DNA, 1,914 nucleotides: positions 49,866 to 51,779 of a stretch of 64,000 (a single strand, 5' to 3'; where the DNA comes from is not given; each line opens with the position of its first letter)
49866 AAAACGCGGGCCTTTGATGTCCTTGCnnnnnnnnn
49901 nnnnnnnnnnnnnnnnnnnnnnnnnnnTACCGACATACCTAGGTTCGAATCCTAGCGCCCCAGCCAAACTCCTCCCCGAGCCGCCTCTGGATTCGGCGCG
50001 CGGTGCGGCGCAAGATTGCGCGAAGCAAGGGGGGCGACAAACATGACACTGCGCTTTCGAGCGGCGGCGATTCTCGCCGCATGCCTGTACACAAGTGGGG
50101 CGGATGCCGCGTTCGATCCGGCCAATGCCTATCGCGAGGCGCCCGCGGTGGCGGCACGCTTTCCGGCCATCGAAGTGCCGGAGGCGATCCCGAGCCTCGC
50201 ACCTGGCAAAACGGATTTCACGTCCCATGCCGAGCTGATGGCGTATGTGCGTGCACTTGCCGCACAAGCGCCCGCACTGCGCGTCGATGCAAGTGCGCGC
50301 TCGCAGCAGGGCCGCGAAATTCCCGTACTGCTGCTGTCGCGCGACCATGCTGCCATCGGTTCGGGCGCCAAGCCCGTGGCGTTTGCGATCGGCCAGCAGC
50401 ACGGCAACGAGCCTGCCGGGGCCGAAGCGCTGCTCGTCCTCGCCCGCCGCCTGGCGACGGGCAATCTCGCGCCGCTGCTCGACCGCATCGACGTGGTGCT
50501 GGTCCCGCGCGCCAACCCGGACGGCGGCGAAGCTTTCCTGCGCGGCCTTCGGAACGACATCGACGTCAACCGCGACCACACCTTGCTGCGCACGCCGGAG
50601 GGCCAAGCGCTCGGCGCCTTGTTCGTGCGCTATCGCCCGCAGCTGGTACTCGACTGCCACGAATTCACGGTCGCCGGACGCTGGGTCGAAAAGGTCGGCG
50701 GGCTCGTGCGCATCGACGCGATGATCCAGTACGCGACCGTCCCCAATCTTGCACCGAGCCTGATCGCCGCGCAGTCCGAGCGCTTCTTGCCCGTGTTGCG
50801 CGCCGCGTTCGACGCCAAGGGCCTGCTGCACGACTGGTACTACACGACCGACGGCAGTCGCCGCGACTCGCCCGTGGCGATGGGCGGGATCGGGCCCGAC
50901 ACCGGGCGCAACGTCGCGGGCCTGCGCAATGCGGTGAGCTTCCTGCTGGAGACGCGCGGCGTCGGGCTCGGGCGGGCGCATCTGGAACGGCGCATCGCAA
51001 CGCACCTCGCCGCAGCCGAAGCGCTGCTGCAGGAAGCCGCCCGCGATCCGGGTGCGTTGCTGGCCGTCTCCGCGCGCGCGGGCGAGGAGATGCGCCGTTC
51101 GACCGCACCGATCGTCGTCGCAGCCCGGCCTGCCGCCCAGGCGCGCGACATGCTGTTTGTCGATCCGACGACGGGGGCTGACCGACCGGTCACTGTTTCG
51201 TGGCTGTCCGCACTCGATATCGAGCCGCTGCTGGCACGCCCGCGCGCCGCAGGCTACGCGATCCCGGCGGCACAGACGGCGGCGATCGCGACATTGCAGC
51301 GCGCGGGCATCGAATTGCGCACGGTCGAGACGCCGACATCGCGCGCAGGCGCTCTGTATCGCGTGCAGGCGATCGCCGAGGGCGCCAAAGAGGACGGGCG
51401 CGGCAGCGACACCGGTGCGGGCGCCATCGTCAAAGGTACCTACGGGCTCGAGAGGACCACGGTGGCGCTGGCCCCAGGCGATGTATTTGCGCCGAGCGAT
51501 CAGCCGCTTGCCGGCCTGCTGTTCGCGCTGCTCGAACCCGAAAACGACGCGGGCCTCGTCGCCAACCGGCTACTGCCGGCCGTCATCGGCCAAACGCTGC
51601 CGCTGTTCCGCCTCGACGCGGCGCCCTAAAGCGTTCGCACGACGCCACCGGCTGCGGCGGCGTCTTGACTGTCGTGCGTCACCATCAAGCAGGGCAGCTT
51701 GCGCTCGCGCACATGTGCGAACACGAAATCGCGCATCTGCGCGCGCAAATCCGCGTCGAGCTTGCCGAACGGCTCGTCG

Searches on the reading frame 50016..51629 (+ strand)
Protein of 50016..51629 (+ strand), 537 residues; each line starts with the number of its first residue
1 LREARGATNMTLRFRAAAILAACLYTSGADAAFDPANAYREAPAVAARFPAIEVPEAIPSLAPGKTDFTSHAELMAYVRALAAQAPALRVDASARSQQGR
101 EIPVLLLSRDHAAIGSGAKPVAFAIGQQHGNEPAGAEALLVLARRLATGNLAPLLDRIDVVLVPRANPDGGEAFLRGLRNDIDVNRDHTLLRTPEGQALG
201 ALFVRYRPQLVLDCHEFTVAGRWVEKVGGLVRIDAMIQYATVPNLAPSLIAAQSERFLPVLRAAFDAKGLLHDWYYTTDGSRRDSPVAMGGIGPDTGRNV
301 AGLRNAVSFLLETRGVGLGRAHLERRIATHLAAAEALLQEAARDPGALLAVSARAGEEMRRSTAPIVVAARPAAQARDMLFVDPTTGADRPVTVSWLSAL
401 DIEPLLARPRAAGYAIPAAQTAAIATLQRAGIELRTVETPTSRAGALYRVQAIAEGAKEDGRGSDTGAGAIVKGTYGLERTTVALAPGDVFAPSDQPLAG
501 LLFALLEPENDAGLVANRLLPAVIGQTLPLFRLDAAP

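Call 12: search_protein_families(library=pfam, proteins=[window:50016-51629:+], max_evalue=0.00001)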
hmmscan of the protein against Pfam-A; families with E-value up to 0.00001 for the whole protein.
window:50016-51629:+ (537 aa): 1 family
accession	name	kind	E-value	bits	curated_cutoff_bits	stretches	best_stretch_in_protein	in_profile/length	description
PF00246.29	Peptidase_M14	-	2.3e-13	50.8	21.6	1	75-175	2-107/286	Zinc carboxypeptidase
